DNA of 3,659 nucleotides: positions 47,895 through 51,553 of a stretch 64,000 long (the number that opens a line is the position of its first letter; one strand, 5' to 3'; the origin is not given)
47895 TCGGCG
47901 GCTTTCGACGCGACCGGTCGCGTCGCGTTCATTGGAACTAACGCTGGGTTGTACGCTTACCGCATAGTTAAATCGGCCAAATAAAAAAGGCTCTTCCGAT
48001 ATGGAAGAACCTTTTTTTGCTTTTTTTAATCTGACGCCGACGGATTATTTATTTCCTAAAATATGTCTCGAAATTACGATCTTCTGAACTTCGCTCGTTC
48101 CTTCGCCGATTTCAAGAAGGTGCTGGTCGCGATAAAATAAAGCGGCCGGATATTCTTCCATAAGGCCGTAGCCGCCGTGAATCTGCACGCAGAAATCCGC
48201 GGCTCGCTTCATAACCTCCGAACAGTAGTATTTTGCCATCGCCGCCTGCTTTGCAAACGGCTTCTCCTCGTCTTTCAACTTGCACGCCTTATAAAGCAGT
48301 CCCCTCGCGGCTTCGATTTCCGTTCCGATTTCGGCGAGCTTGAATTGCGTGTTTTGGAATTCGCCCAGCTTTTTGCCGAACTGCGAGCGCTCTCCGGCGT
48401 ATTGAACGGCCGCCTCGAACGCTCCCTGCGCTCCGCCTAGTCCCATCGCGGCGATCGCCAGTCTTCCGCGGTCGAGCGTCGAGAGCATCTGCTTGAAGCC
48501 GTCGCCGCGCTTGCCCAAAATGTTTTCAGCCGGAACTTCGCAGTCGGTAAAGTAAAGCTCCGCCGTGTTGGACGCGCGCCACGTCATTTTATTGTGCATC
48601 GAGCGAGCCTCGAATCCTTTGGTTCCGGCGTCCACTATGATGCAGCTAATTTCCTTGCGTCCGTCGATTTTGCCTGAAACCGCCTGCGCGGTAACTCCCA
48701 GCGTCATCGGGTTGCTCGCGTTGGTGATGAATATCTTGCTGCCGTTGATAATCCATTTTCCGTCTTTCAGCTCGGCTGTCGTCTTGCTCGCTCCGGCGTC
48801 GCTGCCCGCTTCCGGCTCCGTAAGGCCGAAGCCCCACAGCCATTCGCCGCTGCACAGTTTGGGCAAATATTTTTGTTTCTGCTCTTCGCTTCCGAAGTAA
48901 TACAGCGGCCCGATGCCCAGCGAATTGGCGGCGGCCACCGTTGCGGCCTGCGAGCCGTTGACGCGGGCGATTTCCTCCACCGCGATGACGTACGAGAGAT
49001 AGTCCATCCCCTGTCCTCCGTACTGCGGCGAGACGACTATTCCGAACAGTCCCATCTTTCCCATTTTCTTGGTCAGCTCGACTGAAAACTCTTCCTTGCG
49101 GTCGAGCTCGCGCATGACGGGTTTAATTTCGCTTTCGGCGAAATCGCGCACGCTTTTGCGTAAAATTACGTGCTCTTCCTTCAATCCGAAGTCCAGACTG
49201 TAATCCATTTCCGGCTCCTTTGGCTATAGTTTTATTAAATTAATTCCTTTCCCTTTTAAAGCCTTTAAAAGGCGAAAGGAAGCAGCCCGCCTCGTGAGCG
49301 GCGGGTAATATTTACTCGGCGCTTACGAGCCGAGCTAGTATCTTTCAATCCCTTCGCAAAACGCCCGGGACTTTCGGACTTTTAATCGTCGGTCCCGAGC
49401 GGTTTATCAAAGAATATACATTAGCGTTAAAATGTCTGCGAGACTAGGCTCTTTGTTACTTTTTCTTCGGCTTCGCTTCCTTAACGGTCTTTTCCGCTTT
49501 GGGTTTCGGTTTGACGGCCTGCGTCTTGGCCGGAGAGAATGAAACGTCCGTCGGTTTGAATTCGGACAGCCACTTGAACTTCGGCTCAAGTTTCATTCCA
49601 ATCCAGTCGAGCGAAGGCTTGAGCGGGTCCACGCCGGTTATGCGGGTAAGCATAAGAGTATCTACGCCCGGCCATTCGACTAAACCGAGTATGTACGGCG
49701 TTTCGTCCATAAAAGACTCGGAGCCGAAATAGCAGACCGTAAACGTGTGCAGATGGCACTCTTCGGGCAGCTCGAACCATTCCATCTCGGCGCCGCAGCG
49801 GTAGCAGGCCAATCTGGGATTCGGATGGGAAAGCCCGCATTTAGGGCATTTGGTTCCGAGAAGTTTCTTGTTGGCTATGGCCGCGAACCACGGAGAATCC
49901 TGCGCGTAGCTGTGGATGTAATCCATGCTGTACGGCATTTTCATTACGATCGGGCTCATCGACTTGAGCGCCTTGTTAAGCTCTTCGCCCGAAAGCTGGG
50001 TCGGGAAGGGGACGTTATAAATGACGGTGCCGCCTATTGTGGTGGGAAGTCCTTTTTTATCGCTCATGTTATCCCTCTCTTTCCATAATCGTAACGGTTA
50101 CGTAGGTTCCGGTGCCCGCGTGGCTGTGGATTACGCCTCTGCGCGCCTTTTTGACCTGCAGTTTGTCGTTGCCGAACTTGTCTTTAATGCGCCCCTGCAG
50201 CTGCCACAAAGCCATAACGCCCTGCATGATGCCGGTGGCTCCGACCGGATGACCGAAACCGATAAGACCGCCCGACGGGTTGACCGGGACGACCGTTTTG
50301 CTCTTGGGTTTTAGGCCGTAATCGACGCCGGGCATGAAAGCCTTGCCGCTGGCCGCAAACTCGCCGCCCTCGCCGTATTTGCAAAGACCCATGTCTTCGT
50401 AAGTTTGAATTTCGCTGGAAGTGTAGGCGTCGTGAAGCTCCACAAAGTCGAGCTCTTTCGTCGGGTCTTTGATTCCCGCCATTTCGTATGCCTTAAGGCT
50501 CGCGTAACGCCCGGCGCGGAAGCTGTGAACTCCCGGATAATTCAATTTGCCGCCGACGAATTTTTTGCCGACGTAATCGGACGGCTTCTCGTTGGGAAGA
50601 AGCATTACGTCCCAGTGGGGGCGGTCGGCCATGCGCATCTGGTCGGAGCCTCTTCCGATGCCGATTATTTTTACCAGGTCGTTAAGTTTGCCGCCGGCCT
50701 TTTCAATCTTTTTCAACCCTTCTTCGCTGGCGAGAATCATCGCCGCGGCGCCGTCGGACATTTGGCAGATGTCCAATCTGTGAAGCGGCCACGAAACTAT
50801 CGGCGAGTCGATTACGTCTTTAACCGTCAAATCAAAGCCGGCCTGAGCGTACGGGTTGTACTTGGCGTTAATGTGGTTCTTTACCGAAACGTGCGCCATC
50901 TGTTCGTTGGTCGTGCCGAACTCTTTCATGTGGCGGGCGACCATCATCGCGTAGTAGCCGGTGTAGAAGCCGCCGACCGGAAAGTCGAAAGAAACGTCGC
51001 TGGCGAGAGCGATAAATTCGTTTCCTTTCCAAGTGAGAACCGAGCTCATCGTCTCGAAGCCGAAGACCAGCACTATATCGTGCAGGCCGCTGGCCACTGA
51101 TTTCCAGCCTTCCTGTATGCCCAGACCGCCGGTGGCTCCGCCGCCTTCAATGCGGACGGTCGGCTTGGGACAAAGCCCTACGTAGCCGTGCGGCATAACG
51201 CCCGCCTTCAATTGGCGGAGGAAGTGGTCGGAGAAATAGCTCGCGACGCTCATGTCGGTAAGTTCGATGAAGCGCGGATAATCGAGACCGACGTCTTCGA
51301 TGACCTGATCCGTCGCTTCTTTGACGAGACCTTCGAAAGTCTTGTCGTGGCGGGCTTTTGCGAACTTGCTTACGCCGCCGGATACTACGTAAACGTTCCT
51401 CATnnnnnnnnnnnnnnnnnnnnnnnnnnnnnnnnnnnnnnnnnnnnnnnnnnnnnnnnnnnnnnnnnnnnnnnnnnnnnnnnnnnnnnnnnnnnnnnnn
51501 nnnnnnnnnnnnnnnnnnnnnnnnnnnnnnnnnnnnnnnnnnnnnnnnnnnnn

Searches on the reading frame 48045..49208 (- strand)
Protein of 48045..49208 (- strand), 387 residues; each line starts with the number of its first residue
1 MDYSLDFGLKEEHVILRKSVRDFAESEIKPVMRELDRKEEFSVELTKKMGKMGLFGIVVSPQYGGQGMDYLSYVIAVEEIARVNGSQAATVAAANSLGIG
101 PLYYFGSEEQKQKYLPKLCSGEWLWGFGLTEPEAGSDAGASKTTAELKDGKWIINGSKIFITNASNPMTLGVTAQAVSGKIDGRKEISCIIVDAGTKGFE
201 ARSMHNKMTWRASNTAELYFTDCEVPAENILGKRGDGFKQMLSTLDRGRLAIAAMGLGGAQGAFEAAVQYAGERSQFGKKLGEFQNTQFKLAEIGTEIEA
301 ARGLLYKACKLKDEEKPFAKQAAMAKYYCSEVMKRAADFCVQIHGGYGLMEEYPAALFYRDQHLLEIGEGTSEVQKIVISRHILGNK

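Call 33: search_protein_families(library=pfam, proteins=[window:48045-49208:-], max_evalue=0.001)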
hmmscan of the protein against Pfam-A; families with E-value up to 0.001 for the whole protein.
window:48045-49208:- (387 aa): 4 families
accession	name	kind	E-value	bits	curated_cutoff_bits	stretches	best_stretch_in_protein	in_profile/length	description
PF00441.29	Acyl-CoA_dh_1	-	2e-49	168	22.4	1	235-384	1-150/150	Acyl-CoA dehydrogenase, C-terminal domain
PF02771.21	Acyl-CoA_dh_N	-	7.1e-40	136.3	22.9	1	11-122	2-113/113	Acyl-CoA dehydrogenase, N-terminal domain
PF02770.24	Acyl-CoA_dh_M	-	3.2e-22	78.9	33.3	1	127-223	2-97/97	Acyl-CoA dehydrogenase, middle domain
PF08028.16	Acyl-CoA_dh_2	-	1.4e-19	71.1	22.7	1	250-366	1-127/134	Acyl-CoA dehydrogenase, C-terminal domain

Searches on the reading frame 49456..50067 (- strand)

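Call 33: search_protein_families(library=pfam, proteins=[window:49456-50067:-], max_evalue=0.001)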
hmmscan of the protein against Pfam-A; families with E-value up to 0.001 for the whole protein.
window:49456-50067:- (203 aa): 2 families
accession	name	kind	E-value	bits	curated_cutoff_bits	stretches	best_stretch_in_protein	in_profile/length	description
PF01796.24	OB_ChsH2_C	-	3.6e-10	40.1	27.1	1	97-164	1-64/65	ChsH2, C-terminal OB-fold domain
PF12172.15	zf-ChsH2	-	1.8e-05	24.8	23.2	1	65-94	5-35/37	ChsH2, rubredoxin-like zinc ribbon domain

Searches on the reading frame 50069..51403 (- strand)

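Call 33: search_protein_families(library=pfam, proteins=[window:50069-51403:-], max_evalue=0.001)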
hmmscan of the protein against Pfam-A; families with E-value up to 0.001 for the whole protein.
window:50069-51403:- (444 aa): 3 families
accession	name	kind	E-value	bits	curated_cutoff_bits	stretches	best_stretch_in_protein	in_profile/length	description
PF22691.2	Thiolase_C_1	-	6.8e-24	84.7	28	1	295-442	17-144/144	Thiolase C-terminal domain-like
PF00108.29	Thiolase_N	-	1.1e-12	48.3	26.4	1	4-187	1-191/260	Thiolase, N-terminal domain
PF02803.24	Thiolase_C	-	4.8e-08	33.1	27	1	299-405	25-100/123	Thiolase, C-terminal domain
